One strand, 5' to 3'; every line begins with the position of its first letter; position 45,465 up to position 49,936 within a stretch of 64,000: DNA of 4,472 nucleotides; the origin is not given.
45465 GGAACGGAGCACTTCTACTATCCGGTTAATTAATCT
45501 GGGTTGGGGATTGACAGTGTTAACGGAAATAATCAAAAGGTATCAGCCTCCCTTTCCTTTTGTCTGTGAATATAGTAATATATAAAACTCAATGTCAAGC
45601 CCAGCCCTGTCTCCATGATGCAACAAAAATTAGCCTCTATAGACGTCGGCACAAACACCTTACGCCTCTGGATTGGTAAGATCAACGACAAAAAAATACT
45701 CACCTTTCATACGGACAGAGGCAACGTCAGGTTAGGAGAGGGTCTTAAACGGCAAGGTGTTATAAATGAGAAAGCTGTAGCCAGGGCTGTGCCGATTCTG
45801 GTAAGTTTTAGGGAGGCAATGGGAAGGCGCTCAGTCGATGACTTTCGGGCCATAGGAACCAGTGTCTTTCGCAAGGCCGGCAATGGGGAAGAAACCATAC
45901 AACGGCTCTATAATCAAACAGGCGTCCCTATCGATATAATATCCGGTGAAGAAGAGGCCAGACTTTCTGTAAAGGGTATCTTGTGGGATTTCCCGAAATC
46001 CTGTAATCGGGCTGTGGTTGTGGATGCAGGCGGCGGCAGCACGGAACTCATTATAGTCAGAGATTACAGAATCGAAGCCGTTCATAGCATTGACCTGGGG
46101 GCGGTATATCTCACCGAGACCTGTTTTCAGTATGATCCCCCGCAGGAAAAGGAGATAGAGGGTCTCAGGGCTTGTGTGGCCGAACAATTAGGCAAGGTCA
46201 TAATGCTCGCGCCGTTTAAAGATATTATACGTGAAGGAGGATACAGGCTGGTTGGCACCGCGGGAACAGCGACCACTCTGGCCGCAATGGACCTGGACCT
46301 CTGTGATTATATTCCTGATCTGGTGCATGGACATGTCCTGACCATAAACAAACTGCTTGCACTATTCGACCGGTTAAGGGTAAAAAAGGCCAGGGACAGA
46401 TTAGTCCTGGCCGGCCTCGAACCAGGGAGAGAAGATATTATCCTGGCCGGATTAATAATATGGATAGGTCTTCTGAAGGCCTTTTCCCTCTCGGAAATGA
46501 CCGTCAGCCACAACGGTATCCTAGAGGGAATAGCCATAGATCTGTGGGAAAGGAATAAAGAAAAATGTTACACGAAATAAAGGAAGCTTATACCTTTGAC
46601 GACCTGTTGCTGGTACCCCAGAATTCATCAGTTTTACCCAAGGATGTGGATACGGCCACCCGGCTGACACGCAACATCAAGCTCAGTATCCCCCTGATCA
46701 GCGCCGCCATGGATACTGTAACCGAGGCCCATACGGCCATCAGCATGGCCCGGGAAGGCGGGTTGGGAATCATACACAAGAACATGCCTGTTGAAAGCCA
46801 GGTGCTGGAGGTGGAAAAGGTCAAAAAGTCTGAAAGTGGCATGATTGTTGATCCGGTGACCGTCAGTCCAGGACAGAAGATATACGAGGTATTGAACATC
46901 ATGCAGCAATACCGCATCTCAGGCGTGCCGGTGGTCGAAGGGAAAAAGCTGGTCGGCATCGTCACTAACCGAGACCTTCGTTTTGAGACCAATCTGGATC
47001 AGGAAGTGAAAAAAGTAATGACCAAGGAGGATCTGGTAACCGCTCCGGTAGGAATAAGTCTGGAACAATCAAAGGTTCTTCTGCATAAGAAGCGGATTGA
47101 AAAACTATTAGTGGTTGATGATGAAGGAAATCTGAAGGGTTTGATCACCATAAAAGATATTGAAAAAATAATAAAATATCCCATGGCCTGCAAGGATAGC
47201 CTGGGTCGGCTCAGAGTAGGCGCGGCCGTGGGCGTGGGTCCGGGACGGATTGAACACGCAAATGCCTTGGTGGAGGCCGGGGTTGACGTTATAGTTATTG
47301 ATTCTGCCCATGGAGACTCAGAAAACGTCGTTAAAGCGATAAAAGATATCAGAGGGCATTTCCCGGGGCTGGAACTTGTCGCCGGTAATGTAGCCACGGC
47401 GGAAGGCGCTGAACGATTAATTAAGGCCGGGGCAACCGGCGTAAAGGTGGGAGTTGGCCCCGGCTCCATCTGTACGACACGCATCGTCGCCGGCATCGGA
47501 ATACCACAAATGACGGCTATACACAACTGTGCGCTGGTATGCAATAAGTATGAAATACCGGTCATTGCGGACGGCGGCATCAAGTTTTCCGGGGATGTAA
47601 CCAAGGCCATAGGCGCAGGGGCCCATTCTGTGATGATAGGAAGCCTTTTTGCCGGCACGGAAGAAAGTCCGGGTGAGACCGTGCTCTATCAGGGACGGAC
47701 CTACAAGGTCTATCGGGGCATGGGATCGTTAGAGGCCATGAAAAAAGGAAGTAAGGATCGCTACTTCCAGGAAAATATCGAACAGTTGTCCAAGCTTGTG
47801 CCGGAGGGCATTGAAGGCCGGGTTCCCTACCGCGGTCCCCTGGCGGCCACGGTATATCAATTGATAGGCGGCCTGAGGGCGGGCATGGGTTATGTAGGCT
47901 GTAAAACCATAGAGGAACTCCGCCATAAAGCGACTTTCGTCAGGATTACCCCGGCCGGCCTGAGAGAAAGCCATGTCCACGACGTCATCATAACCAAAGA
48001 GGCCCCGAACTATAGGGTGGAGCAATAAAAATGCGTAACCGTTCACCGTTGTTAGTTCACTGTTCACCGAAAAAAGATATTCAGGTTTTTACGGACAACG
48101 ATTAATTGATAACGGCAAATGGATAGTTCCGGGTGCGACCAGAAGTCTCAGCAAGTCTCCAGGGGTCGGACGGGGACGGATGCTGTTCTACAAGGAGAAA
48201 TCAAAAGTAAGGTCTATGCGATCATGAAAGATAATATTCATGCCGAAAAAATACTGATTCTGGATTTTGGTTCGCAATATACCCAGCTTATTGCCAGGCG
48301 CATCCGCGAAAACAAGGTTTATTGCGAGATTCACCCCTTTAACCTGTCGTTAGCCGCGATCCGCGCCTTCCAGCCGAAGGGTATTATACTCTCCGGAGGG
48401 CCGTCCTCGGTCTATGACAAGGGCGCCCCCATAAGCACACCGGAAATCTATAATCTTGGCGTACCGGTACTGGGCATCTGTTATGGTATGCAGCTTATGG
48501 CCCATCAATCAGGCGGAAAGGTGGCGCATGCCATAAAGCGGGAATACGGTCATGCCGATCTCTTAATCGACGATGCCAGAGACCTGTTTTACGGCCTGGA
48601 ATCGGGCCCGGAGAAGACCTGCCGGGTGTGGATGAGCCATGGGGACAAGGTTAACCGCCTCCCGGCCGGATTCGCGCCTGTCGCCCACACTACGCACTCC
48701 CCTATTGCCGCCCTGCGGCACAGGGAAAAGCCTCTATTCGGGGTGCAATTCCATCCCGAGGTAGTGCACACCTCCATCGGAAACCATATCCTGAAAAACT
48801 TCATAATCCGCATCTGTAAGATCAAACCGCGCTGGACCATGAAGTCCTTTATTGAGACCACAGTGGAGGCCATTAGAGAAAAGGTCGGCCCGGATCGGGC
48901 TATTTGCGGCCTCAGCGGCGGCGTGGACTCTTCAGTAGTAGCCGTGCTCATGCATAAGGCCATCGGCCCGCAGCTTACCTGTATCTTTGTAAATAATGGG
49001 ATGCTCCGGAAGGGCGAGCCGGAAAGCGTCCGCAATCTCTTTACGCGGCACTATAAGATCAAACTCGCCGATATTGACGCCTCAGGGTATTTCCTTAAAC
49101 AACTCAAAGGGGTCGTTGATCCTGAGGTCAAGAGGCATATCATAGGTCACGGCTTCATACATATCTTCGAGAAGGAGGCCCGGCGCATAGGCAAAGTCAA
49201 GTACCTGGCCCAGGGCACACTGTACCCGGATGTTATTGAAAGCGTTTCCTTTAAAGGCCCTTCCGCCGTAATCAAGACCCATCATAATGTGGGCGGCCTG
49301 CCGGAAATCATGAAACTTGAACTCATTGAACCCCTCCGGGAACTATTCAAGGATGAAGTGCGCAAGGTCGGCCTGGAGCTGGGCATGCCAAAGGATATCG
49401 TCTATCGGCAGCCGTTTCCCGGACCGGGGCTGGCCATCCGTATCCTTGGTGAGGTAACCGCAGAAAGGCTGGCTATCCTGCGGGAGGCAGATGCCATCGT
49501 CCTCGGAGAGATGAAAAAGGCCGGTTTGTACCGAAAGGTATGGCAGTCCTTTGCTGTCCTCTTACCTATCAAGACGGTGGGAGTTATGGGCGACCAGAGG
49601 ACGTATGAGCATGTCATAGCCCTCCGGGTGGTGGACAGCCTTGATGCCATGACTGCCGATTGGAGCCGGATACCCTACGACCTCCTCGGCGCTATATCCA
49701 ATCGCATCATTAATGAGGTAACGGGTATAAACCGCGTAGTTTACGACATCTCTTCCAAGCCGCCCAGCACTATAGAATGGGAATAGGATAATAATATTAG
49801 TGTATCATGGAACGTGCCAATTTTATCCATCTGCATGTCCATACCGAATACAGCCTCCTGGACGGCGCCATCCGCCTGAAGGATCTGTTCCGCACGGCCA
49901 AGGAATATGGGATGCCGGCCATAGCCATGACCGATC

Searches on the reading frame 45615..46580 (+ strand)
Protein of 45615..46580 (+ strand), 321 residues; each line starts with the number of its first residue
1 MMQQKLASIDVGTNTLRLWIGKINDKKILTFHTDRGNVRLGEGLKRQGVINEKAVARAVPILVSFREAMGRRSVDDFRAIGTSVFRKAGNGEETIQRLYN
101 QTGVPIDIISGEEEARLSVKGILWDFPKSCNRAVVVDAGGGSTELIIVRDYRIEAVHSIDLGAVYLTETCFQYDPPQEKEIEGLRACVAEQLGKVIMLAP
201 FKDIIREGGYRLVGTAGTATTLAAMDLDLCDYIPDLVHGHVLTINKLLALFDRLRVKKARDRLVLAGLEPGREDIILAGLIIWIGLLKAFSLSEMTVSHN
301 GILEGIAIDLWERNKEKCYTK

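Call 48: search_protein_families(library=pfam, proteins=[window:45615-46580:+], max_evalue=0.00001)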
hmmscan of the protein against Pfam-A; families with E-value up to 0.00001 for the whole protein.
window:45615-46580:+ (321 aa): 1 family
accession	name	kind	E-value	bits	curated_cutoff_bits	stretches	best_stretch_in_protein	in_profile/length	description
PF02541.22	Ppx-GppA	-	7.9e-58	196.6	27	1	22-310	4-281/285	Ppx/GppA phosphatase family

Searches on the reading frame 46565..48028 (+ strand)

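Call 48: search_protein_families(library=pfam, proteins=[window:46565-48028:+], max_evalue=0.00001)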
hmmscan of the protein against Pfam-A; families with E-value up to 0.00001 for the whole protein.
window:46565-48028:+ (487 aa): 5 families
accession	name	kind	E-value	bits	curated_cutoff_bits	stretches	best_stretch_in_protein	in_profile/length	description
PF00478.31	IMPDH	-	5.5e-165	548.9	25.6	1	8-472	1-345/345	IMP dehydrogenase / GMP reductase domain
PF00571.33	CBS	-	2.7e-22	79.3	24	2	93-139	5-52/57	CBS domain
PF03060.21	NMO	-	8.2e-08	32.4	28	0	323-373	186-236/331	Nitronate monooxygenase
PF01070.24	FMN_dh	-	8.3e-06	25.5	24.9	1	256-362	207-305/350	FMN-dependent dehydrogenase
PF00977.27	His_biosynth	-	8.7e-06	25.8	23.6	0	214-362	70-222/228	Histidine biosynthesis protein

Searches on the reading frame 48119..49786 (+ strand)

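Call 48: search_protein_families(library=pfam, proteins=[window:48119-49786:+], max_evalue=0.00001)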
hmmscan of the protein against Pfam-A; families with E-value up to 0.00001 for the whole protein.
window:48119-49786:+ (555 aa): 4 families
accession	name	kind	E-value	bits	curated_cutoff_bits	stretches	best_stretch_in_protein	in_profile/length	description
PF00117.34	GATase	-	3.7e-47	160.9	22.8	1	46-231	1-189/190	Glutamine amidotransferase class-I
PF00958.27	GMP_synt_C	-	8.2e-46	154.4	27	1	464-554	2-92/92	GMP synthase C terminal domain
PF07722.19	Peptidase_C26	-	5.5e-12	46.4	20.5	1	109-214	100-219/219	Peptidase C26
PF02540.23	NAD_synthase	-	2.2e-09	37.2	21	1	250-285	10-45/242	NAD synthase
